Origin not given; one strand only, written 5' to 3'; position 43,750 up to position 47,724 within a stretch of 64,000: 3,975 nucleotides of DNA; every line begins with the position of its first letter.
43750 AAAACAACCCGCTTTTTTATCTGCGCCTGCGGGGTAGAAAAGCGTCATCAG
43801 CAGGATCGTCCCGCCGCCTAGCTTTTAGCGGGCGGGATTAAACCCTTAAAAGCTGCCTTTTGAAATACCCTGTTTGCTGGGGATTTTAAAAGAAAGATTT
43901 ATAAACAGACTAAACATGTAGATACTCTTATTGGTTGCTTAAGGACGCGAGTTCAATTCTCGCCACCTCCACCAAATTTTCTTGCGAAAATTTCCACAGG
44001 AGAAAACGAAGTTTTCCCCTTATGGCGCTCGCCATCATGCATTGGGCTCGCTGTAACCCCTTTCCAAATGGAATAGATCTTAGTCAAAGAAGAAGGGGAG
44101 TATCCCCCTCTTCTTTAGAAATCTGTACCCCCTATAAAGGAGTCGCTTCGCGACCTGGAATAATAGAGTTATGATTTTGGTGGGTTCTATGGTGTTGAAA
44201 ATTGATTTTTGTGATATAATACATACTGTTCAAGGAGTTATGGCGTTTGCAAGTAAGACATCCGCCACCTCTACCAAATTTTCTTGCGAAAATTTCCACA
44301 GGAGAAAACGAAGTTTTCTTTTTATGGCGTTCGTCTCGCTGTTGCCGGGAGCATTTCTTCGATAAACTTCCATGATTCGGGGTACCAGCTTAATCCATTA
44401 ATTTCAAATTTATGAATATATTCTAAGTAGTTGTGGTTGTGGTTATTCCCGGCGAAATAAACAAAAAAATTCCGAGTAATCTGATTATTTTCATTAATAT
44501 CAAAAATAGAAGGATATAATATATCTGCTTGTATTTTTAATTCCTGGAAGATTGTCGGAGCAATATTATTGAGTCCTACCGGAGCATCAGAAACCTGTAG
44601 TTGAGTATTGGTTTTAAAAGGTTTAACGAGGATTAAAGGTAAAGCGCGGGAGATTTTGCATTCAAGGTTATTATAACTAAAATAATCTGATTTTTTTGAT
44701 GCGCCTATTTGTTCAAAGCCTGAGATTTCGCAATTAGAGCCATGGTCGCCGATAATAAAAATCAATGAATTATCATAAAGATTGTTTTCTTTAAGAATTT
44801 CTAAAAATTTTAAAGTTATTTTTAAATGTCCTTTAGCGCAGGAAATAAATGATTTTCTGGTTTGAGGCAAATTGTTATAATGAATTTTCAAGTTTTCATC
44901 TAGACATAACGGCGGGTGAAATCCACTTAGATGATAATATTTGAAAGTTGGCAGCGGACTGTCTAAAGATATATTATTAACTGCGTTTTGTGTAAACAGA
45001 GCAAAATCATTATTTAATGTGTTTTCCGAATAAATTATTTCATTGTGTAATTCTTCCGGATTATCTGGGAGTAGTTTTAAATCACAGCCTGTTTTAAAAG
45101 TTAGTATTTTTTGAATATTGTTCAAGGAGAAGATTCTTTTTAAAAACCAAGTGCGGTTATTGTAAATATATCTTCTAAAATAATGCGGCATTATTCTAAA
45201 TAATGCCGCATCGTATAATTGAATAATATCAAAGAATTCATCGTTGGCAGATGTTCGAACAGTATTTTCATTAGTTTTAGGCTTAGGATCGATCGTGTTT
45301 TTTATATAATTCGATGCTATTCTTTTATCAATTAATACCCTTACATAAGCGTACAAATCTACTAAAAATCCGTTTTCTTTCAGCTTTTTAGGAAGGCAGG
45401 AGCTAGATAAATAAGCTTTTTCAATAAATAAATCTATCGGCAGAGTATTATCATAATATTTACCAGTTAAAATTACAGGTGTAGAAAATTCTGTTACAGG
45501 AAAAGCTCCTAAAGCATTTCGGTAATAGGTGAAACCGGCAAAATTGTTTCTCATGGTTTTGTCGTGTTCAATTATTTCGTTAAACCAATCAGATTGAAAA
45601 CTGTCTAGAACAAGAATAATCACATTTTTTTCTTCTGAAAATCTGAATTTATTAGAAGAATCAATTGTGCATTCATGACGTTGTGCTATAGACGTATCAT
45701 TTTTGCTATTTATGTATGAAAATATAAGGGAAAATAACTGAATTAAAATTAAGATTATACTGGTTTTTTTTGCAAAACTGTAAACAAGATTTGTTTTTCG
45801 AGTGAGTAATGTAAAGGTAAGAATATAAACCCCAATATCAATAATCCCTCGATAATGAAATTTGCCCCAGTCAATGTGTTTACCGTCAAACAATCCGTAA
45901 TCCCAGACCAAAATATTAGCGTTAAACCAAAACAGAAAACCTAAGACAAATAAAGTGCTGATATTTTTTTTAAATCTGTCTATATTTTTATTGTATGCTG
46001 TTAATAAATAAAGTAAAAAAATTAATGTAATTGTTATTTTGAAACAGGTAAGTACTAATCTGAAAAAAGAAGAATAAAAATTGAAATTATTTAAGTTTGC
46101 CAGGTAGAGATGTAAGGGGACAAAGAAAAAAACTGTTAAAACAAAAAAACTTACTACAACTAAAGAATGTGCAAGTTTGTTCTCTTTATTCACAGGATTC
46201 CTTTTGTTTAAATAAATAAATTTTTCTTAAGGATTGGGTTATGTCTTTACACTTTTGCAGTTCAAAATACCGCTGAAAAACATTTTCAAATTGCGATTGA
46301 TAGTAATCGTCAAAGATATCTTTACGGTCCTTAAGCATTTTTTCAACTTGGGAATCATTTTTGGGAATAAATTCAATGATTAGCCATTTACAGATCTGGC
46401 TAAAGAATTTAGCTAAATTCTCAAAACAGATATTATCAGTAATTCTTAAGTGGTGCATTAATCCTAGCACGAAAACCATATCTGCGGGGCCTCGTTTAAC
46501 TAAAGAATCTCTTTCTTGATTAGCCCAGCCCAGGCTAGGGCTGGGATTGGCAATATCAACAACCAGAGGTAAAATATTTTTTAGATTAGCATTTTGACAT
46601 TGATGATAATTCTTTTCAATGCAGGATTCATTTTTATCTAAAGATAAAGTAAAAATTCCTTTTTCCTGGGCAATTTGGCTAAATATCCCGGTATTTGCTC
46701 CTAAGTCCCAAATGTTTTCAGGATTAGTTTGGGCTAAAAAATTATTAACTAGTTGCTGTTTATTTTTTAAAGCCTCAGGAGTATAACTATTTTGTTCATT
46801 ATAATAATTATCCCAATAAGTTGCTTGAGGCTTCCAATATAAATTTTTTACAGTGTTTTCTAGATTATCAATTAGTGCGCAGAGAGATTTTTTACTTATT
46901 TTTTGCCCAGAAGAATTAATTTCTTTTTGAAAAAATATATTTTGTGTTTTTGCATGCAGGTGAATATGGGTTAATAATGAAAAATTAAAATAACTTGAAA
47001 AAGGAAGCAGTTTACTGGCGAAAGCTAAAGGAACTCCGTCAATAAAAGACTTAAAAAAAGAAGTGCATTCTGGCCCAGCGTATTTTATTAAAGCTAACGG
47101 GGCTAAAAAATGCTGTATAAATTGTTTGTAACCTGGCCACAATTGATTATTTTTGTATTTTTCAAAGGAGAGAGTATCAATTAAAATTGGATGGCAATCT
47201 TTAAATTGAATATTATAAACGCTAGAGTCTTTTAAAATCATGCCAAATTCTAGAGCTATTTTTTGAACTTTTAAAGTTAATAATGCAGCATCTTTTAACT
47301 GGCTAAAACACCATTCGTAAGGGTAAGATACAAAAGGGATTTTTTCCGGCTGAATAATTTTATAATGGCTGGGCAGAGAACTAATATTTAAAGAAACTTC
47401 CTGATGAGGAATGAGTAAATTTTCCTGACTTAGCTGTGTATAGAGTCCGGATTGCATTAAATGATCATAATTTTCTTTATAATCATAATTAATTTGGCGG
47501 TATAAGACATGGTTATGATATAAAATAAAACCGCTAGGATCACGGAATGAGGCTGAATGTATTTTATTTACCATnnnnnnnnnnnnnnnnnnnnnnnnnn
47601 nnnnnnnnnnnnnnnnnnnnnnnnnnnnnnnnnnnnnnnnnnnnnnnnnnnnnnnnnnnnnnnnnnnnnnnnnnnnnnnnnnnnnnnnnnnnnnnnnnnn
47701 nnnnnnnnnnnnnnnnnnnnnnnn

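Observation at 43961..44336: ~70-bp direct repeat of the tmRNA 3' end + trailer bracketing a 230-bp segment with its own strong -10 element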

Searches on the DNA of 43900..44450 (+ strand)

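Call 39: search_dna_similar(query=window:43975-44340:+, collection=phages, mode=distant, max_evalue=0.01)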
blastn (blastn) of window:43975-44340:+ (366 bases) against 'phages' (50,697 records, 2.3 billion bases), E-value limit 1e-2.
No match.

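Call 40: search_dna_similar(query=window:43975-44340:+, collection=plasmids, mode=distant, max_evalue=0.01)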
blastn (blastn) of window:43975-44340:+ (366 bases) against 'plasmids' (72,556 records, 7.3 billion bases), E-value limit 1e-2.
No match.

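Call 57: search_rna_families(source=window, start=43900, end=44450, threshold=evalue, max_evalue=10)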
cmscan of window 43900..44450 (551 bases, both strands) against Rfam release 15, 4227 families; matches with E-value up to 10: 6.
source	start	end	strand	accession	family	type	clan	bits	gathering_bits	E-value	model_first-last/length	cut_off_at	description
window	43900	43974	+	RF00023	tmRNA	Gene;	CL00001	62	47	7.3e-24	298-374/374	5'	transfer-messenger RNA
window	44059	44141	-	RF03831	mir-627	Gene; miRNA;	-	20.8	86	0.067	1-87/87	no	mir-627 microRNA precursor family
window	43974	44043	-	RF04315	manA-II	Cis-reg;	-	20.8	100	0.37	1-147/147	no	manA_II ncRNA motif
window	43944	44198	+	RF04321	tmRNA_permuted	Gene;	-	19.6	47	0.06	33-105/213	no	permuted transfer-messenger RNA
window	43918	43972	-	RF04354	Plastid-ycf2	Cis-reg;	-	16.9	65.7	1.1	1-75/75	no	Plastid-ycf2 5UTR RNA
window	44276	44355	-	RF04315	manA-II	Cis-reg;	-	15.6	100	5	1-147/147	no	manA_II ncRNA motif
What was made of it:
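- On Known small RNA family: The only Rfam match is tmRNA; the other hits fall far below their thresholds (call 57).
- No Rfam family other than tmRNA matches (call 57).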

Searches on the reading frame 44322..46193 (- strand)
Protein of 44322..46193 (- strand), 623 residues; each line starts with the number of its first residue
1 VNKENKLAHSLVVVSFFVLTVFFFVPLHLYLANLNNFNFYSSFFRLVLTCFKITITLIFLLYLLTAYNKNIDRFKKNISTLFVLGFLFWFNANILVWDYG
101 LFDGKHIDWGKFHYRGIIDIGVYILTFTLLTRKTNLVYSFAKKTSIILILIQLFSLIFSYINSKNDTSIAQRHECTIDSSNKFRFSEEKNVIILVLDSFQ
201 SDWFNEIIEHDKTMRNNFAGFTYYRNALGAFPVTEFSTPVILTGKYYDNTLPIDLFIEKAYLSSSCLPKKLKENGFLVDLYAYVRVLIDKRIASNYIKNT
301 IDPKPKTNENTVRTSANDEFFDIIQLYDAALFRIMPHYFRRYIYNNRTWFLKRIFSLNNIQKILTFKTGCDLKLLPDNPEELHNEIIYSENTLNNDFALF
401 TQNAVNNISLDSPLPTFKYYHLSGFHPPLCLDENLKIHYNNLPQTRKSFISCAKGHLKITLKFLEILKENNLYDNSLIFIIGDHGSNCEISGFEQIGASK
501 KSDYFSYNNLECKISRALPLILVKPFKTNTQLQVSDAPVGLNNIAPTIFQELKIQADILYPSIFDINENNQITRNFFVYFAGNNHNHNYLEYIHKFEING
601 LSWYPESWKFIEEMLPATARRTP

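Call 10: search_protein_families(library=pfam, proteins=[window:44322-46193:-], max_evalue=0.01)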
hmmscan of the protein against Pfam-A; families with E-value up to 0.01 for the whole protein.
window:44322-46193:- (623 aa): 1 family
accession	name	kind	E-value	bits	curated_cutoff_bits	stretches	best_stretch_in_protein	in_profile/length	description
PF00884.28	Sulfatase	-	5e-11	42.9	25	1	189-550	1-297/301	Sulfatase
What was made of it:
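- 44322..46193 (-): Sulfatase-like / LTA-synthase-family membrane protein (inserted operon, gene 3). Pfam Sulfatase, E = 5e-11 (call 10).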

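Call 31: find_encoding_contigs(protein=window:44322-46193:-, flank=10000, max_places=10)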
Protein window:44322-46193:- (623 aa): no gene with exactly this product is on record in the collection.

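Call 42: find_homologous_proteins(query=window:44322-46193:-, max_evalue=1e-10)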
Query window:44322-46193:- (623 aa): 125 proteins with E <= 1e-10 among 8000 candidates; the best 120 are listed.
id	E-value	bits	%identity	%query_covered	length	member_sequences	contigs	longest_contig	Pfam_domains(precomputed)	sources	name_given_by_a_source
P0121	0.0e+0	1414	100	100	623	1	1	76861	PF00884.29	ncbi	ncbi:MAG: sulfatase-like hydrolase/transferase [Candidatus Omnitrophota bacterium]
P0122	7.7e-131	456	42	99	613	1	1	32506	PF00884.29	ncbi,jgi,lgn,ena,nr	ncbi:MAG: LTA synthase family protein [Candidatus Omnitrophica bacterium]|nr:LTA synthase family pro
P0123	2.6e-107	378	38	88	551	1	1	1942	PF00884.29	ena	-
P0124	4.4e-103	364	37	100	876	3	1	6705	PF00884.29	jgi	jgi:hypothetical protein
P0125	8.8e-103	363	37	98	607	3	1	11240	PF00884.29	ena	-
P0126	9.5e-103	363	37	99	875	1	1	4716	PF00884.29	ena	-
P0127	1.5e-100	356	36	96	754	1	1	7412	PF00884.29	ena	-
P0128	6.9e-100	354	38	98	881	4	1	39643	PF00884.29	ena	-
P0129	4.7e-99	351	38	88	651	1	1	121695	PF00884.29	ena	-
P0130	5.0e-97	344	36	97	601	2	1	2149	PF00884.29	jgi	-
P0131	2.0e-96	342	36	97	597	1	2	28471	PF00884.29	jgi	-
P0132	4.9e-96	341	36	97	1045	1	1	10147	PF00884.29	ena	-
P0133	6.2e-96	340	36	99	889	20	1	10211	PF00884.29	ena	-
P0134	2.3e-95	339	34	94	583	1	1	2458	PF00884.29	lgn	-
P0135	5.3e-95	337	36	99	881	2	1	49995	PF00884.29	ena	-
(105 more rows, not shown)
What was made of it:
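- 44322..46193 (-): Best non-self homologue is 42% identical (call 42).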

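Call 54: find_encoding_contigs(protein=P0122, flank=10000, max_places=3)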
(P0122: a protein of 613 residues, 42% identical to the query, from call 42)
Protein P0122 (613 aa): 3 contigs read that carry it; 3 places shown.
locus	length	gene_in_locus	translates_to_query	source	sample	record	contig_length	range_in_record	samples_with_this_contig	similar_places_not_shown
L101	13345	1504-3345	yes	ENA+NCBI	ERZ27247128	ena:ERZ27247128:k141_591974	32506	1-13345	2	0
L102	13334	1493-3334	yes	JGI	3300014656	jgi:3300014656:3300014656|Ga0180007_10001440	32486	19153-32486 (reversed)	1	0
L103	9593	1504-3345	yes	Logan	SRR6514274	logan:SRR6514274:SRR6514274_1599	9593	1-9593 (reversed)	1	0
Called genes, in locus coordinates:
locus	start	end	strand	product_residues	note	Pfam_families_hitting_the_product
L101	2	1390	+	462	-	?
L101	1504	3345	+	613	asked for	PF00884:Sulfatase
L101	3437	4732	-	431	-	PF13657:Couple_hipA, PF07804:HipA_C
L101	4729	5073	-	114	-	PF01381:HTH_3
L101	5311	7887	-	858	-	PF02743:dCache_1, PF00672:HAMP, PF00989:PAS, PF08448:PAS_4, PF13426:PAS_9 (weak), PF02518:HATPase_c, PF00072:Response_reg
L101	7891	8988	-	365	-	PF01547:SBP_bac_1, PF13416:SBP_bac_8, PF13343:SBP_bac_6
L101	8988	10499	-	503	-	PF13372:Alginate_exp (weak)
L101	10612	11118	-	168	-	PF25084:LbH_EIF2B (faint), PF25087:GMPPB_C (faint), PF00132:Hexapep (faint)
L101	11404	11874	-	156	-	-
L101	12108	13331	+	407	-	PF13441:Gly-zipper_YMGG (weak)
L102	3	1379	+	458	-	?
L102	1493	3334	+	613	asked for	PF00884:Sulfatase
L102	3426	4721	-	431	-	PF13657:Couple_hipA, PF07804:HipA_C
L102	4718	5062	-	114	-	PF01381:HTH_3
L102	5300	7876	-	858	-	PF02743:dCache_1, PF00672:HAMP, PF00989:PAS, PF08448:PAS_4, PF13426:PAS_9 (weak), PF02518:HATPase_c, PF00072:Response_reg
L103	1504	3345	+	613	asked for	PF00884:Sulfatase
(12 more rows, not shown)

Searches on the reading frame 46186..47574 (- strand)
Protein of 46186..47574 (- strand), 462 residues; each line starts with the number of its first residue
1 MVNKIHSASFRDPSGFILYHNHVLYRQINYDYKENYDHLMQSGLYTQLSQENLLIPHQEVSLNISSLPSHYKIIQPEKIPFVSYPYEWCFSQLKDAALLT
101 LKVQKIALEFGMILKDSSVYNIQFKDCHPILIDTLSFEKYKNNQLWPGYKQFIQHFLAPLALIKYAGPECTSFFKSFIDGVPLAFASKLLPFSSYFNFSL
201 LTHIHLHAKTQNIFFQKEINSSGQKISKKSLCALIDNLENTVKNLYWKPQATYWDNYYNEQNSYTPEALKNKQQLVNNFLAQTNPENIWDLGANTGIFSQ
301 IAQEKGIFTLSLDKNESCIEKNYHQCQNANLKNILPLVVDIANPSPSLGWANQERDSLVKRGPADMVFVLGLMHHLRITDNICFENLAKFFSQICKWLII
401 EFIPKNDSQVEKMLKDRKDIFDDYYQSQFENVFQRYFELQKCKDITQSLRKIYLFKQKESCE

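Call 10: search_protein_families(library=pfam, proteins=[window:46186-47574:-], max_evalue=0.01)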
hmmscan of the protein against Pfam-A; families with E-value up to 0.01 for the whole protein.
window:46186-47574:- (462 aa): 1 family
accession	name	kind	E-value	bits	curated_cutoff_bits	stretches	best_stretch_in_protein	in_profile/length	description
PF13489.12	Methyltransf_23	-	0.0012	19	27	1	274-415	11-130/164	Methyltransferase domain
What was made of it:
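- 46186..47574 (-): Methyltransferase-like protein (inserted operon, gene 2). Weak Methyltransf_23 match, below Pfam's cut-off (call 10).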
